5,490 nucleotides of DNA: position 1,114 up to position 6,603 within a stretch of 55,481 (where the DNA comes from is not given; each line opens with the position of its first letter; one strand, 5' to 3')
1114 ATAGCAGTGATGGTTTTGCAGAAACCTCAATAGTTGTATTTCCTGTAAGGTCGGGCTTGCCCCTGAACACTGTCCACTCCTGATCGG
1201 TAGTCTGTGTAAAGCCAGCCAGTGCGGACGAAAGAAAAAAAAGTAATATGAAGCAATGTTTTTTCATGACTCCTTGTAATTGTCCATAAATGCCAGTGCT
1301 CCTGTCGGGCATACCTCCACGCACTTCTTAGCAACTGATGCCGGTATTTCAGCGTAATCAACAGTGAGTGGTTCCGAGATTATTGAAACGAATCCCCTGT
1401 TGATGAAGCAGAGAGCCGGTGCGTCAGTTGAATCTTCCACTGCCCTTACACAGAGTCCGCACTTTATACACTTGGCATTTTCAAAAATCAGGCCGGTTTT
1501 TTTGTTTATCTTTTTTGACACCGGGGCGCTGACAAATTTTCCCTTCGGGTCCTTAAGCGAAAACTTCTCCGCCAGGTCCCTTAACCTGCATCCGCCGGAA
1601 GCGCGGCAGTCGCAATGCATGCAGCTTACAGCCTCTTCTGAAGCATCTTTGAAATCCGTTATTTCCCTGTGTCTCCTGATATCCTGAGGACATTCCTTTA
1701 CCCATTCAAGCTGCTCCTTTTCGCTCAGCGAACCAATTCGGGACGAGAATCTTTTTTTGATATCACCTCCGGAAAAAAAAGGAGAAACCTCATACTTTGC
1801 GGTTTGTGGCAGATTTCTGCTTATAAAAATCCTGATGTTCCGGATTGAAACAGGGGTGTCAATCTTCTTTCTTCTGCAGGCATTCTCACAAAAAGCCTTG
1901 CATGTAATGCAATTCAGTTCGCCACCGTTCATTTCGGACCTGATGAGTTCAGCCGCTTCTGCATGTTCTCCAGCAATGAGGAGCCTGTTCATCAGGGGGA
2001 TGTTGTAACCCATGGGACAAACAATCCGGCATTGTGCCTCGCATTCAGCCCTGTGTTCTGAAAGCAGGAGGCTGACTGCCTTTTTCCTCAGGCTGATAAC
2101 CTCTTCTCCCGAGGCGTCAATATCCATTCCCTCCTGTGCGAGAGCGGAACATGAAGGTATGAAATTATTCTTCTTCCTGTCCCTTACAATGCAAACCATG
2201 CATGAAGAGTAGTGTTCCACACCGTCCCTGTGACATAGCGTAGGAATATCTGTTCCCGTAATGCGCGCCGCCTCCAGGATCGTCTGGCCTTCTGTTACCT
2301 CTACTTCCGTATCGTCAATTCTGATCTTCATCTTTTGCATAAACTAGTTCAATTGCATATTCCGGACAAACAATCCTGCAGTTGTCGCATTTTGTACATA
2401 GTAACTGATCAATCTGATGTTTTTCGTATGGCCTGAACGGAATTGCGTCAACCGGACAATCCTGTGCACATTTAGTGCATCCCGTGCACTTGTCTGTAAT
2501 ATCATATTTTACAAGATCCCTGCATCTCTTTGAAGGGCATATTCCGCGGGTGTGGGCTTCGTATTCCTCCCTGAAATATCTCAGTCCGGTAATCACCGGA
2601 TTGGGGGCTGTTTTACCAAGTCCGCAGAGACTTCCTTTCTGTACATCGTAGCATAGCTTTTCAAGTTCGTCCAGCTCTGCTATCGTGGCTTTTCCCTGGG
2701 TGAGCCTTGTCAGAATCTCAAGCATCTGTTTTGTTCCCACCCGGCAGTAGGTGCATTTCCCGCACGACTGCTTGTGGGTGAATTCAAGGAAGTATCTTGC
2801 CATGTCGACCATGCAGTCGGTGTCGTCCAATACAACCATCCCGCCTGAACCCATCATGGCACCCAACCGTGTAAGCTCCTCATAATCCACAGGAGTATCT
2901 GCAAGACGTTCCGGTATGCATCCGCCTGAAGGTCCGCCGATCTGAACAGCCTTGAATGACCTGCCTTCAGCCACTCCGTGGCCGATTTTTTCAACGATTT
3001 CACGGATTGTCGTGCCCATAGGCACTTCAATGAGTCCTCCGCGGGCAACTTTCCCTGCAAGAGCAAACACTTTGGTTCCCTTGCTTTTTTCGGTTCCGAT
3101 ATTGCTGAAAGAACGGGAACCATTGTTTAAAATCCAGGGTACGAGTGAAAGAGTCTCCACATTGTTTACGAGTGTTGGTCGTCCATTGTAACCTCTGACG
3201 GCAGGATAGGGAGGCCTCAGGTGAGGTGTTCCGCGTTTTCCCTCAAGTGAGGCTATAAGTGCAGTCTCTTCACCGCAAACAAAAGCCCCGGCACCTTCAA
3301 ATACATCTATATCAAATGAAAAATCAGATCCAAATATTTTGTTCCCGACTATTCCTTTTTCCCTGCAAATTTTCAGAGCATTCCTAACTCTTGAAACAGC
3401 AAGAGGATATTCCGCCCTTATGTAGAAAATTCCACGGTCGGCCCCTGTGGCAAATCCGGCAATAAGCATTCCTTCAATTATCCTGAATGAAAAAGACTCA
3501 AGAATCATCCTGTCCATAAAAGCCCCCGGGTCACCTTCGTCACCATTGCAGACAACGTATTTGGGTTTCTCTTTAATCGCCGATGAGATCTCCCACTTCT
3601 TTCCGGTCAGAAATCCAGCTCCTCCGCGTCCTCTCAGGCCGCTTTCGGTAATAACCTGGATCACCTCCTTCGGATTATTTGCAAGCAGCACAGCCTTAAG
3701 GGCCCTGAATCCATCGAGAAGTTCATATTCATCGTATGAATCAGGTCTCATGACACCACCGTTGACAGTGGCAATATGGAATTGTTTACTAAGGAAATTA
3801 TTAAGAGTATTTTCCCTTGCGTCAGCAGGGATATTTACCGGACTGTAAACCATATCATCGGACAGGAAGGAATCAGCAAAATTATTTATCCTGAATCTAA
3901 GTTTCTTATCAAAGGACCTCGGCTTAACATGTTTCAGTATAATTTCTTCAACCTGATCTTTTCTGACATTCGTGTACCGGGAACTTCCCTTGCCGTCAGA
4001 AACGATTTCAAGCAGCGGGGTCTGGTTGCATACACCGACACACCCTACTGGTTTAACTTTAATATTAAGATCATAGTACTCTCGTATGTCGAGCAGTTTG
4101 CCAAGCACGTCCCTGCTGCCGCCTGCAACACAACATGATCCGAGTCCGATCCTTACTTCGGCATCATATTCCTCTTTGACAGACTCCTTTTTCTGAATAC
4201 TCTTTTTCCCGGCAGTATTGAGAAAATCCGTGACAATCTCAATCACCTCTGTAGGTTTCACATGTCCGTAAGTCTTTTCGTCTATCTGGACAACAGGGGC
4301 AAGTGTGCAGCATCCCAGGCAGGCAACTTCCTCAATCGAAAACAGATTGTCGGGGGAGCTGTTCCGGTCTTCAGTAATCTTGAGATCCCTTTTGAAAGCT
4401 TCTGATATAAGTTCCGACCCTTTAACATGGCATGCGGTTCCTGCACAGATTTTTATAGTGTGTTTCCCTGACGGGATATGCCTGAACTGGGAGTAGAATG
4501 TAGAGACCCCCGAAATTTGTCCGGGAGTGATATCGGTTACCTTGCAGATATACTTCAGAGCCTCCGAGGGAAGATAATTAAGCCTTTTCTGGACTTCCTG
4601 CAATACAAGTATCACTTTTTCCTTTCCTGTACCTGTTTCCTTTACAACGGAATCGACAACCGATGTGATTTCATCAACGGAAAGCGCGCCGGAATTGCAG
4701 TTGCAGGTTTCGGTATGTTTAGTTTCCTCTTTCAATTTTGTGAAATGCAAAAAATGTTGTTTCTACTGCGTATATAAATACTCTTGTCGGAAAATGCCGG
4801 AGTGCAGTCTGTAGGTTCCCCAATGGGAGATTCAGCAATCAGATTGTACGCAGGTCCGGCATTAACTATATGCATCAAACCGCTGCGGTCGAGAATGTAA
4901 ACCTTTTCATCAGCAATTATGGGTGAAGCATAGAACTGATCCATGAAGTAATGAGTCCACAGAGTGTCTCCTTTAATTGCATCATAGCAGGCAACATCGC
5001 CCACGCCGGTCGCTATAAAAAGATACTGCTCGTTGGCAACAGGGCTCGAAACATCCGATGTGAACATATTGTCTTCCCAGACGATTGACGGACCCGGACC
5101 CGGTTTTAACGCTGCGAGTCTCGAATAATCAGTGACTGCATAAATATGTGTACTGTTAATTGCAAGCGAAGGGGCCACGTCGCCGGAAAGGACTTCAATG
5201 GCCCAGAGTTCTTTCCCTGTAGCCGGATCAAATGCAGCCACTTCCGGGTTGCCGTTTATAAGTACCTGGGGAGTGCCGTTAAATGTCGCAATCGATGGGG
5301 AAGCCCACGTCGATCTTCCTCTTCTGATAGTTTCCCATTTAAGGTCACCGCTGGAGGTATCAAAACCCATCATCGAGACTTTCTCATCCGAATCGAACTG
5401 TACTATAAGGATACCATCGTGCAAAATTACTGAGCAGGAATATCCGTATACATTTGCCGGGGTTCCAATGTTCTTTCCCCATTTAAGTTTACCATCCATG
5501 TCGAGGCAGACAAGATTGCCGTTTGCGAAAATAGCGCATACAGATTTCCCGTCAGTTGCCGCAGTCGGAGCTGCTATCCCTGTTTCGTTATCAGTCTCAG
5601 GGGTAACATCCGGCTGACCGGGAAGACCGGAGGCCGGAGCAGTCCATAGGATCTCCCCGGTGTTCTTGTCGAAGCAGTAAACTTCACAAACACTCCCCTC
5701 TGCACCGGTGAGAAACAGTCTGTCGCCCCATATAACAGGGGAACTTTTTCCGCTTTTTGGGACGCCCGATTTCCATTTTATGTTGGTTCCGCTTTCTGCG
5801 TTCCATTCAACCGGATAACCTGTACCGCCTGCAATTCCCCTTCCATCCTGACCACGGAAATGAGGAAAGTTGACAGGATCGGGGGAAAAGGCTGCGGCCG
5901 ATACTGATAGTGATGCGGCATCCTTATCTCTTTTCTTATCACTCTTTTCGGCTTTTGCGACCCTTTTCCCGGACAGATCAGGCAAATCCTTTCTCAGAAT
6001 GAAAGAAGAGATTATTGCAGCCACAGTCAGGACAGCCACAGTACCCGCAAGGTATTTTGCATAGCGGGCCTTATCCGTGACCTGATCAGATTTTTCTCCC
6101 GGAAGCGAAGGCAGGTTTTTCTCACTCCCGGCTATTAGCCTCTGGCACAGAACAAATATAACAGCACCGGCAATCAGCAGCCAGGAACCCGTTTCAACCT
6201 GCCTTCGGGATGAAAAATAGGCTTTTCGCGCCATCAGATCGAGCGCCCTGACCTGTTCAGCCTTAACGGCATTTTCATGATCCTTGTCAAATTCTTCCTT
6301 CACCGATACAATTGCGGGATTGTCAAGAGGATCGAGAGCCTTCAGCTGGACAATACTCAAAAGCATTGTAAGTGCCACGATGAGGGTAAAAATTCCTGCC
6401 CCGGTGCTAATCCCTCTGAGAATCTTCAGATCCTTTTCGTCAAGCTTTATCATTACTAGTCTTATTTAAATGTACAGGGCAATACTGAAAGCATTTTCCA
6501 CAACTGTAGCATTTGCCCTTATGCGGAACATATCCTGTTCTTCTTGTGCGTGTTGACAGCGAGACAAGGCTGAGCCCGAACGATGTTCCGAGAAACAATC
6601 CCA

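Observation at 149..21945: All-minus-strand 18-gene block with no assignable pathway: terpenoid operon, LytTR system and an NADH-to-periplasm Fe-S chain with six beta-propellers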

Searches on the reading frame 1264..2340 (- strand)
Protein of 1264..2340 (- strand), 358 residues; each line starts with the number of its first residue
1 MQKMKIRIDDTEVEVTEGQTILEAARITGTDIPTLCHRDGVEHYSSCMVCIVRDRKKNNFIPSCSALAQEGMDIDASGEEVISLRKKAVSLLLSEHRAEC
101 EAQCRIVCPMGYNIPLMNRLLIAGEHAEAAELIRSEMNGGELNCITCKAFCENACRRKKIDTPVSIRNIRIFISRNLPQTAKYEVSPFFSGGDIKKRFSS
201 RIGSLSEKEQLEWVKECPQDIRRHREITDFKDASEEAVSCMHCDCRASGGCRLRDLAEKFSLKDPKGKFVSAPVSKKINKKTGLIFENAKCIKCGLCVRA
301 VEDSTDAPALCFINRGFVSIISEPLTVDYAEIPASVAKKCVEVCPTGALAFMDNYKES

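Call 5: search_protein_families(library=pfam, proteins=[window:1264-2340:-], max_evalue=0.01)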
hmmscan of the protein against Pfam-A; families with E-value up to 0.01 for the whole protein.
window:1264-2340:- (358 aa): 5 families
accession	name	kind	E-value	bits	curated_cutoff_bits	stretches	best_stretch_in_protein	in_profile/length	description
PF13510.11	Fer2_4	-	2.2e-14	53.7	22.8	1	3-75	3-78/82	2Fe-2S iron-sulfur cluster binding domain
PF14691.11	Fer4_20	-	2e-06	28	25.8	1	99-175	26-106/113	Dihydroprymidine dehydrogenase domain II, 4Fe-4S cluster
PF22117.2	Fer4_Nqo3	-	2.5e-06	28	27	1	288-349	8-66/67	NADH-quinone oxidoreductase subunit 3, ferredoxin-like domain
PF00037.32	Fer4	-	0.0015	18.7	21.1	0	288-300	5-17/24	4Fe-4S binding domain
PF13187.11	Fer4_9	-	0.0036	17.8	27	1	99-158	4-50/52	4Fe-4S dicluster domain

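Call 7: search_protein_families(library=ncbifam, proteins=[window:1264-2340:-], max_evalue=0.001)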
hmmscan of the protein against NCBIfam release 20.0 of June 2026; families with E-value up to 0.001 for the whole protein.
window:1264-2340:- (358 aa): 15 families
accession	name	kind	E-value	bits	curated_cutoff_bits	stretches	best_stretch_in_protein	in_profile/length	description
NF009454.0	PRK12814.1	equivalog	4.4e-55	187.2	916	2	1-173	1-173/657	putative NADPH-dependent glutamate synthase small subunit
NF040763.1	FeFe_hydrog_A6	exception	4.8e-40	137.5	765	2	5-157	2-159/571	NADH-dependent [FeFe] hydrogenase, group A6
NF005745.0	PRK07569.1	equivalog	2.2e-30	105.8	333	2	3-101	3-101/238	bidirectional hydrogenase complex protein HoxU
NF040762.1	Hydr_FeFe_Clost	exception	6.4e-24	84.5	900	2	5-224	2-223/572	ferredoxin hydrogenase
TIGR01973.1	NuoG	equivalog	1.1e-19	70.6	470.05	2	6-100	1-95/606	NADH-quinone oxidoreductase subunit NuoG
NF006305.0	PRK08493.1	equivalog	3.9e-17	61.6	591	1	3-100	1-96/819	NADH-quinone oxidoreductase subunit G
NF005895.0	PRK07860.1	equivalog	1.4e-12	46.5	802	1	3-125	17-136/811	NADH-quinone oxidoreductase subunit G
NF009410.0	PRK12771.1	subfamily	2.9e-09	36.1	516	1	102-177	48-123/566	NAD(P)-binding protein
NF045663.1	diclust_near_Sec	equivalog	4e-08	31.8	530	1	99-181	15-97/759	pyridine nucleotide-disulfide oxidoreductase/dicluster-binding protein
TIGR03315.1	Se_ygfK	equivalog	4.7e-06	24.3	835.3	1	102-171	445-514/1012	putative selenate reductase subunit YgfK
NF009451.0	PRK12809.1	equivalog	6.9e-06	24.6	1154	1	101-174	216-291/639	formate-dependent uric acid utilization protein YgfT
TIGR01317.1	GOGAT_sm_gam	subfamily_domain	1.9e-05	23.7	447.7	1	104-173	52-123/485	glutamate synthase small subunit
TIGR02512.1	FeFe_hydrog_A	subfamily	4.6e-05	22.5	405.95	1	286-355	4-73/375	[FeFe] hydrogenase, group A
NF004543.0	PRK05888.2-5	equivalog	0.00029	20.4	243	1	286-355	56-121/217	NADH-quinone oxidoreductase subunit NuoI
TIGR01318.1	gltD_gamma_fam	subfamily_domain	0.00043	19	482.95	1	100-176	46-124/467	glutamate synthase, small subunit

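Call 39: search_solved_structures(query=window:1264-2340:-, max_evalue=0.001)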
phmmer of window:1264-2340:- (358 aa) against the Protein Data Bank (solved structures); distinct sequences matched with E-value up to 0.001: 70 (the best 60 are shown).
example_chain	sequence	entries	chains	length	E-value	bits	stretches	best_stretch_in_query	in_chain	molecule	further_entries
8oh5_C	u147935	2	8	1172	8.9e-39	136.7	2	1-175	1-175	Formate dehydrogenase-O, major subunit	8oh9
9bov_A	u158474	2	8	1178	1.7e-35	126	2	2-173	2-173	Molybdopterin oxidoreductase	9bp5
9n5u_A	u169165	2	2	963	4e-32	114.9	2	3-173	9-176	NfnA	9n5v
8a6t_A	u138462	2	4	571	1.5e-24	89.9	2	4-108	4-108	Electron bifurcating hydrogenase subunit HydA1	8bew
7p5h_A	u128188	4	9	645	5.9e-21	78.1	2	241-353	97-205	Fe-hydrogenase, subunit alpha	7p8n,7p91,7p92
7q4v_A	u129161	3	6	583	1.1e-16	64.1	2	2-102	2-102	Iron hydrogenase HydA1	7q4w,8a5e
6tg9_A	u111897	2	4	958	4.1e-16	62.2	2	6-101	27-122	Formate dehydrogenase subunit alpha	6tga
7q5y_A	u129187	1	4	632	3.6e-15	59.1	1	2-101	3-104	NADH dehydrogenase I chain G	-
5xf9_B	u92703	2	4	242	2.6e-14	56.3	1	7-100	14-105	NAD-reducing hydrogenase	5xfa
9wxb_B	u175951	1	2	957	4.7e-14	55.5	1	6-101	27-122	Formate dehydrogenase alpha subunit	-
7t2r_A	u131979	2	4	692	8.7e-14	54.6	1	2-95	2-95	NiFe hydrogenase subunit A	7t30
6x89_S1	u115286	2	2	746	1.2e-12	50.9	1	5-101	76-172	NADH dehydrogenase [ubiquinone] iron-sulfur protein 1, mitochondrial | NDUS1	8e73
7ar7_G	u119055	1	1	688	2.5e-12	49.8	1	5-101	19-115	NADH dehydrogenase [ubiquinone] iron-sulfur protein 1, mitochondrial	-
9mqx_A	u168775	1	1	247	2.9e-12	49.6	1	5-99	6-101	NADH:ubiquinone oxidoreductase chain G-like protein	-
7a23_C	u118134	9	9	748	3.1e-12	49.5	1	5-101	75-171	75kDa | NADH dehydrogenase [ubiquinone] iron-sulfur protein 1, mitochondrial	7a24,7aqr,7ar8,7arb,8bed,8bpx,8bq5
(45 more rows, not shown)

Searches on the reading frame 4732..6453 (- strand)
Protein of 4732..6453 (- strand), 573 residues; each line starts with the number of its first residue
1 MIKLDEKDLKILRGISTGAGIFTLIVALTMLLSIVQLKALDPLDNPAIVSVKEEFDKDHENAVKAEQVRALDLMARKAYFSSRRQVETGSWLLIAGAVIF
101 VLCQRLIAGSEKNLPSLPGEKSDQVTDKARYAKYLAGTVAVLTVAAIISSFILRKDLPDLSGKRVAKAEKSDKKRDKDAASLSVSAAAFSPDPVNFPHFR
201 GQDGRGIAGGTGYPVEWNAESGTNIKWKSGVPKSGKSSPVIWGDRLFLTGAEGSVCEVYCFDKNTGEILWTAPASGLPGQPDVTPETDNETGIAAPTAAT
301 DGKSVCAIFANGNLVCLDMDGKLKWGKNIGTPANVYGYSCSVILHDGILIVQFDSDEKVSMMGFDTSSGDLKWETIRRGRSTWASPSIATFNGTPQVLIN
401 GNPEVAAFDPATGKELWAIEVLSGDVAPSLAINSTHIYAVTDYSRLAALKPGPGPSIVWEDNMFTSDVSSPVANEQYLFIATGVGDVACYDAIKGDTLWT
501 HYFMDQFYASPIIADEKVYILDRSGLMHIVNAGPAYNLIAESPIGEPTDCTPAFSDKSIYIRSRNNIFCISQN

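Call 5: search_protein_families(library=pfam, proteins=[window:4732-6453:-], max_evalue=0.01)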
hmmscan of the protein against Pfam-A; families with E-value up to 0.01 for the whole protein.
window:4732-6453:- (573 aa): 3 families
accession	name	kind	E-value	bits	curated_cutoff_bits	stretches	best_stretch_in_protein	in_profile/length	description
PF13360.13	PQQ_2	-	3.4e-38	132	27.6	3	257-500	4-232/233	Outer membrane protein assembly factor BamB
PF13570.13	Beta-prop_ACSF4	-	2.4e-17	63.7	133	2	364-558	76-267/329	Beta-alanine-activating enzyme, beta-propeller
PF01011.28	PQQ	-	4.3e-06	26.2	26.7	0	217-348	31-152/595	Glucose/ethanol/alcohol dehydrogenase, beta-propeller domain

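Call 7: search_protein_families(library=ncbifam, proteins=[window:4732-6453:-], max_evalue=0.001)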
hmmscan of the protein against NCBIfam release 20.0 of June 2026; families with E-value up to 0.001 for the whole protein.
window:4732-6453:- (573 aa): 4 families
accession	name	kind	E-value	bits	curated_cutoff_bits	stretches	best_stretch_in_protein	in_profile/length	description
TIGR03300.1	assembly_YfgL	equivalog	7.4e-20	71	285.2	1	223-564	40-369/377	outer membrane protein assembly factor BamB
NF008351.0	PRK11138.1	equivalog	1.1e-13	50.5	423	1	404-501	80-186/394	outer membrane protein assembly factor BamB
TIGR03075.1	PQQ_enz_alc_DH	subfamily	4.3e-11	42.1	480.05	1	228-376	54-198/530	PQQ-dependent dehydrogenase, methanol/ethanol family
TIGR04528.1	acido_non_PQQ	subfamily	5.5e-09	35.3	650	0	309-376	109-180/493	acido-empty-quinoprotein group A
